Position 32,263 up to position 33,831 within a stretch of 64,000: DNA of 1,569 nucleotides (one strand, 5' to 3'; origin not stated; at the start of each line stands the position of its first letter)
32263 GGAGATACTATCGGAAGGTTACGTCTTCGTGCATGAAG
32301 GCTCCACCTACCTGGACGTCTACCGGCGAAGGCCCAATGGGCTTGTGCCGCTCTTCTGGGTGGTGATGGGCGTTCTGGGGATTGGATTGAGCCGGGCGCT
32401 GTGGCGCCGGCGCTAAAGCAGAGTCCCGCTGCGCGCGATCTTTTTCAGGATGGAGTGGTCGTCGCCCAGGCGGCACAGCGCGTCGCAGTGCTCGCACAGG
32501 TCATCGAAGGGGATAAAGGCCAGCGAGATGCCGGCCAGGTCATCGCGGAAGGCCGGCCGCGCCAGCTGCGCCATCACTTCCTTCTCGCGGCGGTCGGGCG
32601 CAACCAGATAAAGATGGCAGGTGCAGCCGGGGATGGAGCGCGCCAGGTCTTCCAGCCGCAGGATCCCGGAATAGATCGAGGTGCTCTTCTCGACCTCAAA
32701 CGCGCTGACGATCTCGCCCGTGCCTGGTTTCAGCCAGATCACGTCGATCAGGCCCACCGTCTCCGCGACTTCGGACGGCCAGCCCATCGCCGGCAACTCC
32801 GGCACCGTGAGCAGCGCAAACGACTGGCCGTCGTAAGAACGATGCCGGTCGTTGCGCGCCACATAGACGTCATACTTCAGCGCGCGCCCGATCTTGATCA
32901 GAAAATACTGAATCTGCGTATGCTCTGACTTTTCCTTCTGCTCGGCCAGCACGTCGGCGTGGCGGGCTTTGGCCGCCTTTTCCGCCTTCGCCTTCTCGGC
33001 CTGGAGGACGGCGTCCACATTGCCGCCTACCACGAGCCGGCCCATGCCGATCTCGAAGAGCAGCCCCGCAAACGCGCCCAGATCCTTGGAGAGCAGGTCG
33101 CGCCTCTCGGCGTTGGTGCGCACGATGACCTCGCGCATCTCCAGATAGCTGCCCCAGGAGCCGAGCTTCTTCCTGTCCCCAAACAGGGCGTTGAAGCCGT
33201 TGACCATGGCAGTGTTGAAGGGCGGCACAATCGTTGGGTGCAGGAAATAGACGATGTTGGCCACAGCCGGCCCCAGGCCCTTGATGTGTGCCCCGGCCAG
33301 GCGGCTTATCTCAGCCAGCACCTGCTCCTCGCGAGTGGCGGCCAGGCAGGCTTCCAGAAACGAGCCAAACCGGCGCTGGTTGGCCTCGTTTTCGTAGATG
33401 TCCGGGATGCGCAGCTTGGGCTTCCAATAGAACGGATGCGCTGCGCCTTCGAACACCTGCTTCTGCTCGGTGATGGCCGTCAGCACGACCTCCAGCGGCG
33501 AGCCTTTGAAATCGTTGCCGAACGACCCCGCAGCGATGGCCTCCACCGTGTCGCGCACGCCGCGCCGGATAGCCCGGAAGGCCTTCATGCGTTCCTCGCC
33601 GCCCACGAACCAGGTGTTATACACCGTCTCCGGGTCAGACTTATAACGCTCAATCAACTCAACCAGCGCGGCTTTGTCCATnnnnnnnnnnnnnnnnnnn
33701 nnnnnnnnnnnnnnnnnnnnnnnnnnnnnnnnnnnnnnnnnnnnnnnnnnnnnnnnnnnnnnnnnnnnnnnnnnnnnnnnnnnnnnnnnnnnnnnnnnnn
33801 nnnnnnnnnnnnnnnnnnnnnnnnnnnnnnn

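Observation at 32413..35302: HhH + PD-(D/E)xK nuclease gene with an IS256 element inserted in its promoter region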

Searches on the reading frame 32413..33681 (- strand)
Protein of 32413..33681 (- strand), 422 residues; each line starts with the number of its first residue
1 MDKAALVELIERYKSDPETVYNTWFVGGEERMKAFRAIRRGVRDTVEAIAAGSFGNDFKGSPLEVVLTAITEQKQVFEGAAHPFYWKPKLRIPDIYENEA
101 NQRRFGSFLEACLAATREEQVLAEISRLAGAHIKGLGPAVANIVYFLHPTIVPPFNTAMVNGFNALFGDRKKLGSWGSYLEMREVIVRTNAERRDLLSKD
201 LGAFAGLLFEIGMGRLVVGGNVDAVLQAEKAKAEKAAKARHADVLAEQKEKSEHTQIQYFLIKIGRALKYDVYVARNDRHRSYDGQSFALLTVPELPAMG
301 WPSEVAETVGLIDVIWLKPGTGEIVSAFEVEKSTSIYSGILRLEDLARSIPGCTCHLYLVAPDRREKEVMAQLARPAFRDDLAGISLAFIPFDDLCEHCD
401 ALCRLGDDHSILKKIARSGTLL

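Call 3: search_protein_families(library=pfam, proteins=[window:32413-33681:-], max_evalue=1)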
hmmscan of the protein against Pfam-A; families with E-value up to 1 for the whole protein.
window:32413-33681:- (422 aa): 1 family
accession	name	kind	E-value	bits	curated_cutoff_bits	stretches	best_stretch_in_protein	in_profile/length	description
PF12127.13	FloA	-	0.036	13.6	34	1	177-253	178-260/314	Flotillin-like protein FloA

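Call 4: search_protein_families(library=ncbifam, proteins=[window:32413-33681:-], max_evalue=1)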
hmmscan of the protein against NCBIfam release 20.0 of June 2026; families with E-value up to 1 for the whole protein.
window:32413-33681:- (422 aa): 1 family
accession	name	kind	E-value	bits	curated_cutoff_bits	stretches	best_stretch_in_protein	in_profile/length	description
NF010186.0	PRK13665.1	equivalog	0.033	13.3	393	1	180-253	188-268/328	flotillin-like protein FloA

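Call 5: search_protein_families(library=padloc, proteins=[window:32413-33681:-], max_evalue=1)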
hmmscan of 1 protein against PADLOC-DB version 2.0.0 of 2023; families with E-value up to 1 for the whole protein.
window:32413-33681:- (422 aa): 1 family
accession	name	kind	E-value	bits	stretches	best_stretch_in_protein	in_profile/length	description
PDLC03534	REase_II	-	2.3e-09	34.8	1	250-380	174-309/351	Type II restriction enzyme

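Call 6: find_homologous_proteins(query=window:32413-33681:-)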
Query window:32413-33681:- (422 aa): 6788 proteins with E <= 0.001 among 8000 candidates; the best 120 are listed.
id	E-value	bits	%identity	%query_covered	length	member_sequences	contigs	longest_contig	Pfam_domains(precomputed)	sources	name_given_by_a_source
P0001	1.8e-281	951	100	100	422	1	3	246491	PF27126.1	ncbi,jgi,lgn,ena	-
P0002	1.1e-246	836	88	99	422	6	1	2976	PF27126.1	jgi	jgi:type II restriction enzyme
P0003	2.5e-246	835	87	100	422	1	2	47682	PF27126.1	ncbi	-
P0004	6.0e-246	834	86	99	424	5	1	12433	PF27126.1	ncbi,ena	ncbi:MAG TPA: hypothetical protein VIK33_20105 [Anaerolineae bacterium]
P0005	3.5e-245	832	87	99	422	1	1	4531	PF27126.1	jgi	-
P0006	5.0e-245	831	88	99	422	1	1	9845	PF27126.1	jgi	jgi:type II restriction enzyme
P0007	5.2e-245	831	88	99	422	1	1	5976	PF27126.1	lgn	-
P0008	7.7e-245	830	86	100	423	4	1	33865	PF27126.1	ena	-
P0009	1.0e-244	830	87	99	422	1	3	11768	PF27126.1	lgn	-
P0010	1.1e-244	830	87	100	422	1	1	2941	PF27126.1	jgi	-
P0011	5.4e-244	828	86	100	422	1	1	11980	PF27126.1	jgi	jgi:type II restriction enzyme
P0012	1.7e-243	826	86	99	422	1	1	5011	PF27126.1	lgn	-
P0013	2.3e-243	826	87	99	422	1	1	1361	PF27126.1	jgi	jgi:type II restriction enzyme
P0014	3.5e-243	825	87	99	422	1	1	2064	PF27126.1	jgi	-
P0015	3.6e-243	825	87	99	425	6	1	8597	PF27126.1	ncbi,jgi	-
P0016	8.5e-243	824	86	100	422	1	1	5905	PF27126.1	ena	-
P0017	1.2e-242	823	86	99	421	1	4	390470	PF27126.1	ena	-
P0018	1.7e-242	823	87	99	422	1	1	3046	PF27126.1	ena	-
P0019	2.7e-242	822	85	100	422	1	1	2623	PF27126.1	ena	-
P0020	5.2e-242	821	86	100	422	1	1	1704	PF27126.1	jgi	-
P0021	6.2e-242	821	87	99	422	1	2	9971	PF27126.1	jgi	-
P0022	1.0e-241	820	85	100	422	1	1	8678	PF27126.1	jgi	jgi:type II restriction enzyme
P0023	3.7e-241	818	86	99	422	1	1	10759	PF27126.1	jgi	jgi:type II restriction enzyme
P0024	2.0e-240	816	85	100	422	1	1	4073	PF27126.1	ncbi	-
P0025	2.4e-240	816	84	100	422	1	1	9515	PF27126.1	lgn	-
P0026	4.5e-240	815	85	99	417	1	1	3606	PF27126.1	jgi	jgi:type II restriction enzyme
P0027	1.2e-239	813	86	99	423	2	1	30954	PF27126.1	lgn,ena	-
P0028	5.4e-239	811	86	99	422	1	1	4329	PF27126.1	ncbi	-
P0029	1.4e-238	810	84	99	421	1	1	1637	PF27126.1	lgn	-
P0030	2.1e-238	809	86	99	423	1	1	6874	PF27126.1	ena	-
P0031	3.6e-238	808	84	99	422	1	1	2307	PF27126.1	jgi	jgi:type II restriction enzyme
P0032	7.4e-237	804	84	99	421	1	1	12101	PF27126.1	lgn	-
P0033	9.0e-237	804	84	99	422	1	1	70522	PF27126.1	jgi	jgi:type II restriction enzyme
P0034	6.6e-236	801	83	100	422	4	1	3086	PF27126.1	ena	-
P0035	2.1e-235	799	84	99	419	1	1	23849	PF27126.1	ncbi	-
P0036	3.4e-235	799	83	99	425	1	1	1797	PF27126.1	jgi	jgi:type II restriction enzyme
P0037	7.1e-235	798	83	99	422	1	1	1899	PF27126.1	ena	-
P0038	9.7e-235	797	84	99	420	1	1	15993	PF27126.1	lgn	-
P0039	1.1e-234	797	82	100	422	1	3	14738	PF27126.1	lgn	-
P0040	1.2e-234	797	83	99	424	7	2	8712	PF27126.1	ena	-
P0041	1.0e-233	794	82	100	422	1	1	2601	PF27126.1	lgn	-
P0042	1.5e-233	793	83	100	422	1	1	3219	PF27126.1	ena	-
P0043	4.0e-233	792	83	99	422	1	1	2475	PF27126.1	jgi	jgi:type II restriction enzyme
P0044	4.1e-233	792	83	99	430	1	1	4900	PF27126.1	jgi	-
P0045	5.2e-233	791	83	99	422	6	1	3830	PF27126.1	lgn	-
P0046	5.8e-233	791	83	98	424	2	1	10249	PF27126.1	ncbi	-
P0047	5.9e-233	791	83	99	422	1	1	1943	PF27126.1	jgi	-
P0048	7.5e-233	791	82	100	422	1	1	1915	PF27126.1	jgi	jgi:type II restriction enzyme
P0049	1.1e-232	790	83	99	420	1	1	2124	PF27126.1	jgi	-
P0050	1.4e-232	790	83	100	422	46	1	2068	PF27126.1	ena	-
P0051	1.5e-232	790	82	99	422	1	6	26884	PF27126.1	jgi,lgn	-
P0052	1.7e-232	790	81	100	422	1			PF27126.1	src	-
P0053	2.4e-232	789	82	100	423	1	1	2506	PF27126.1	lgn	-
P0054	2.5e-232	789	83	99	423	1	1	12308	PF27126.1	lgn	-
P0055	4.2e-232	788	83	100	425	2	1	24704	PF27126.1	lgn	-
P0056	4.7e-232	788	81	100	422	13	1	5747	PF27126.1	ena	-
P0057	5.4e-232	788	82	99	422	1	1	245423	PF27126.1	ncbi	ncbi:MAG: hypothetical protein AB1898_11025 [Acidobacteriota bacterium]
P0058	6.7e-232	788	83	99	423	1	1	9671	PF27126.1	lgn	-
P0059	7.0e-232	788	84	98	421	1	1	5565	PF27126.1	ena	-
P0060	7.6e-232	788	81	100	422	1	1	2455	PF27126.1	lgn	-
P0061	7.6e-232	788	83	99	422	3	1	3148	PF27126.1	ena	-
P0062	8.7e-232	787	82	100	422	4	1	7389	PF27126.1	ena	-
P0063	1.0e-231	787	83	99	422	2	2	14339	PF27126.1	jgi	-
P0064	1.2e-231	787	83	99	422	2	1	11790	PF27126.1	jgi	jgi:type II restriction enzyme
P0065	1.3e-231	787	83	99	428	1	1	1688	PF27126.1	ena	-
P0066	1.8e-231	786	82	99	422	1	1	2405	PF27126.1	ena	-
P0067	1.9e-231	786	82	100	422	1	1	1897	PF27126.1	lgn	-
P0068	2.0e-231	786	82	99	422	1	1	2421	PF27126.1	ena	-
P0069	2.2e-231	786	81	100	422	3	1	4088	PF27126.1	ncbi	-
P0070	2.8e-231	786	82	99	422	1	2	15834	PF27126.1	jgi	-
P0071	3.0e-231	786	81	100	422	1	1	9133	PF27126.1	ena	-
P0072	3.7e-231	785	81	100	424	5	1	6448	PF27126.1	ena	-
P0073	4.5e-231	785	81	99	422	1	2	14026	PF27126.1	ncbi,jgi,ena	-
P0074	5.7e-231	785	82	100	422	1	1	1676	PF27126.1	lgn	-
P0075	5.7e-231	785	81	100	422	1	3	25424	PF27126.1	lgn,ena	-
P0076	6.7e-231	784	82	100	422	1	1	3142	PF27126.1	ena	-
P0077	7.5e-231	784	82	99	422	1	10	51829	PF27126.1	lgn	-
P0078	7.6e-231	784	83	99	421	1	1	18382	PF27126.1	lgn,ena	-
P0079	9.0e-231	784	82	99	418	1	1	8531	PF27126.1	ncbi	-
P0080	1.1e-230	784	83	99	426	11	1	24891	PF27126.1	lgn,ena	-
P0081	1.3e-230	784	82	100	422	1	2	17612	PF27126.1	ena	-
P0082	1.3e-230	784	81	100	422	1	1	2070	PF27126.1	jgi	-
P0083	1.3e-230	784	82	100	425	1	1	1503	PF27126.1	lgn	-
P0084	1.5e-230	783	80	100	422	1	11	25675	PF27126.1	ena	-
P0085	1.6e-230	783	81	100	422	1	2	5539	PF27126.1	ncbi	-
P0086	2.4e-230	783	82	100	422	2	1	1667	PF27126.1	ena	-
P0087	2.7e-230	782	82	99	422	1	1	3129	PF27126.1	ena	-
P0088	2.9e-230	782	83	98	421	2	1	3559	PF27126.1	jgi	-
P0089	3.2e-230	782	81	100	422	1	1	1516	PF27126.1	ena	-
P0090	3.3e-230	782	82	99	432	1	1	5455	PF27126.1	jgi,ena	-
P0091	3.3e-230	782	81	100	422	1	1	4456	PF27126.1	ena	-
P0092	3.6e-230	782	82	99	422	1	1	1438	PF27126.1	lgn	-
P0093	3.8e-230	782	82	99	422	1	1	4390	PF27126.1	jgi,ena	-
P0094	5.1e-230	782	80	100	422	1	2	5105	PF27126.1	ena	-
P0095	5.4e-230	781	82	99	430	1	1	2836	PF27126.1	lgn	-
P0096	6.0e-230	781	81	100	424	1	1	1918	PF27126.1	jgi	jgi:type II restriction enzyme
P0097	7.3e-230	781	82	99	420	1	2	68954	PF27126.1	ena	-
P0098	7.3e-230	781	81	100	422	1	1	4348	PF27126.1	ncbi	-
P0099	7.5e-230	781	80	100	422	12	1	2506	PF27126.1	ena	-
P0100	7.8e-230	781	80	100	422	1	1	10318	PF27126.1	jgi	jgi:type II restriction enzyme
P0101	7.9e-230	781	83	100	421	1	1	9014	PF27126.1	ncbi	-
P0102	9.1e-230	781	81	99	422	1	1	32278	PF27126.1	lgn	-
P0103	1.1e-229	781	81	98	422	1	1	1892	PF27126.1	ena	-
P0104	1.6e-229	780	81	100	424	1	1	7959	PF27126.1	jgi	jgi:type II restriction enzyme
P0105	1.6e-229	780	82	99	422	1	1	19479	PF27126.1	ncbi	-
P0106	1.7e-229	780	81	100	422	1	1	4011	PF27126.1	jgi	jgi:type II restriction enzyme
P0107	2.0e-229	780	83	98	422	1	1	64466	PF27126.1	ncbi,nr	ncbi:MAG: type II restriction endonuclease [Nitrospiraceae bacterium]|nr:type II restriction endonuc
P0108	2.2e-229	779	83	98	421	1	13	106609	PF27126.1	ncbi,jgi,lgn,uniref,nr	ncbi:MAG: hypothetical protein A4E20_04655 [Nitrospira sp. SG-bin2]|jgi:type II restriction enzyme|u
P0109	2.3e-229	779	81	100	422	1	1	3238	PF27126.1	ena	-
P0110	2.8e-229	779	83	99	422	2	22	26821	PF27126.1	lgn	-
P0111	3.1e-229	779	83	98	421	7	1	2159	PF27126.1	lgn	-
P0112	3.1e-229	779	81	99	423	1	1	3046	PF27126.1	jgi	jgi:type II restriction enzyme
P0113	3.1e-229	779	81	100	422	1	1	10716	PF27126.1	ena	-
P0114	3.6e-229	779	81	99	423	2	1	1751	PF27126.1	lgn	-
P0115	3.7e-229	779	81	100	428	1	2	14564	PF27126.1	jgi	-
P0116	4.0e-229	779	81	100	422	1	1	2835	PF27126.1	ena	-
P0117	4.0e-229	779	81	100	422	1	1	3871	PF27126.1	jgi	-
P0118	4.1e-229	779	81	99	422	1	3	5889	PF27126.1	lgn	-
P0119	4.6e-229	778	81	100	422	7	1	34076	PF27126.1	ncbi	-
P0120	5.0e-229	778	81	99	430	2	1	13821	PF27126.1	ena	-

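Call 7: search_solved_structures(query=window:32413-33681:-, max_evalue=10, show_alignments=2)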
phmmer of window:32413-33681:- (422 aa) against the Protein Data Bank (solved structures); distinct sequences matched with E-value up to 10: 0.

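Call 8: find_encoding_contigs(protein=P0001, flank=8000, max_places=4)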
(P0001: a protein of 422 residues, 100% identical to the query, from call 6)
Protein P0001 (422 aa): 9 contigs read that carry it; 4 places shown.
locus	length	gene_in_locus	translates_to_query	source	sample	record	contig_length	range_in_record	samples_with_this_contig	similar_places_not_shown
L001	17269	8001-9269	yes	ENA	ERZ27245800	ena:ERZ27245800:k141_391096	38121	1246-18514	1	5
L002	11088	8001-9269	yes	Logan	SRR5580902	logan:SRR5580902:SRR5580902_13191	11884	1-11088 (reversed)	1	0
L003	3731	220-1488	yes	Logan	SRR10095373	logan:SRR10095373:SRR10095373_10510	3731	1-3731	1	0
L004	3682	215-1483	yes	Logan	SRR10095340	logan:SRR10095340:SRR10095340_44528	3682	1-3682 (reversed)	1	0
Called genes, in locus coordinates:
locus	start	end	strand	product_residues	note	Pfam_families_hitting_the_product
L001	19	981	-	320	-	PF01522:Polysacc_deac_1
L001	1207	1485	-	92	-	PF00326:Peptidase_S9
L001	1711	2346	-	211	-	PF02129:Peptidase_S15 (faint)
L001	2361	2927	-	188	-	PF01613:Flavin_Reduct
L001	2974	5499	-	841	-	PF00403:HMA (weak), PF00122:E1-E2_ATPase, PF00702:Hydrolase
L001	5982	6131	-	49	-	-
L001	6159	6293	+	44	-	-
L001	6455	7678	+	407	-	PF00872:Transposase_mut, PF10551:MULE (weak)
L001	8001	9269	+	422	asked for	PF27126:NmeDI_C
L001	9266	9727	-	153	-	-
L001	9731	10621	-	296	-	PF00892:EamA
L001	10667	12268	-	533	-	PF01293:PEPCK_ATP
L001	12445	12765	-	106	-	PF02308:MgtC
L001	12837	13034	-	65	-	PF04945:YHS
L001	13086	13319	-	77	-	-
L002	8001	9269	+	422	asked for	PF27126:NmeDI_C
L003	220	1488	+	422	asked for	PF27126:NmeDI_C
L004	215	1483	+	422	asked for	PF27126:NmeDI_C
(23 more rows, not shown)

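Call 9: find_encoding_contigs(protein=P0017, flank=8000, max_places=3)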
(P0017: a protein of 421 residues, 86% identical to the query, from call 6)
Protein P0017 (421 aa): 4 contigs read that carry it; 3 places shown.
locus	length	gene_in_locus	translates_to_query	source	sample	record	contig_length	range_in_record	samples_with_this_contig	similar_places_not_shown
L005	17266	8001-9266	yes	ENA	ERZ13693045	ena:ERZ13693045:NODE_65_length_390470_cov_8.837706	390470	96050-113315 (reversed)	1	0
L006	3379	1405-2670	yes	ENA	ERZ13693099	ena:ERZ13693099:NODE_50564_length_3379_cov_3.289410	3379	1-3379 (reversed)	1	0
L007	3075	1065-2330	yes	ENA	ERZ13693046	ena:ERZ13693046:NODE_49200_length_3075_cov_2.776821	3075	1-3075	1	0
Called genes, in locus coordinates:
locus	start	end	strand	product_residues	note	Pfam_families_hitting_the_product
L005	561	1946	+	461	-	PF01566:Nramp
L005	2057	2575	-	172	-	-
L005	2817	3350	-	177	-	PF13473:Cupredoxin_1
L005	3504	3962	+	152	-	-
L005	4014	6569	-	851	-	PF00403:HMA (faint), PF00122:E1-E2_ATPase, PF00702:Hydrolase, PF12710:HAD (weak), PF08282:Hydrolase_3 (faint)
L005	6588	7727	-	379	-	PF02163:Peptidase_M50, PF00571:CBS (weak)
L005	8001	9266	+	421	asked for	PF27126:NmeDI_C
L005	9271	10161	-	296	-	PF00892:EamA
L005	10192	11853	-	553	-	PF06826:Asp-Al_Ex, PF02080:TrkA_C, PF06826:Asp-Al_Ex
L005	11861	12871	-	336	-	PF00365:PFK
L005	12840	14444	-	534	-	PF01293:PEPCK_ATP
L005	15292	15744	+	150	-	PF13798:PCYCGC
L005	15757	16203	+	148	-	PF13473:Cupredoxin_1, PF00116:COX2, PF00127:Copper-bind (faint)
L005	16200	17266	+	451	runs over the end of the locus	PF12801:Fer4_5 (weak)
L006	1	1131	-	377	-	?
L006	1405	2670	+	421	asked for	PF27126:NmeDI_C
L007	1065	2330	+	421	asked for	PF27126:NmeDI_C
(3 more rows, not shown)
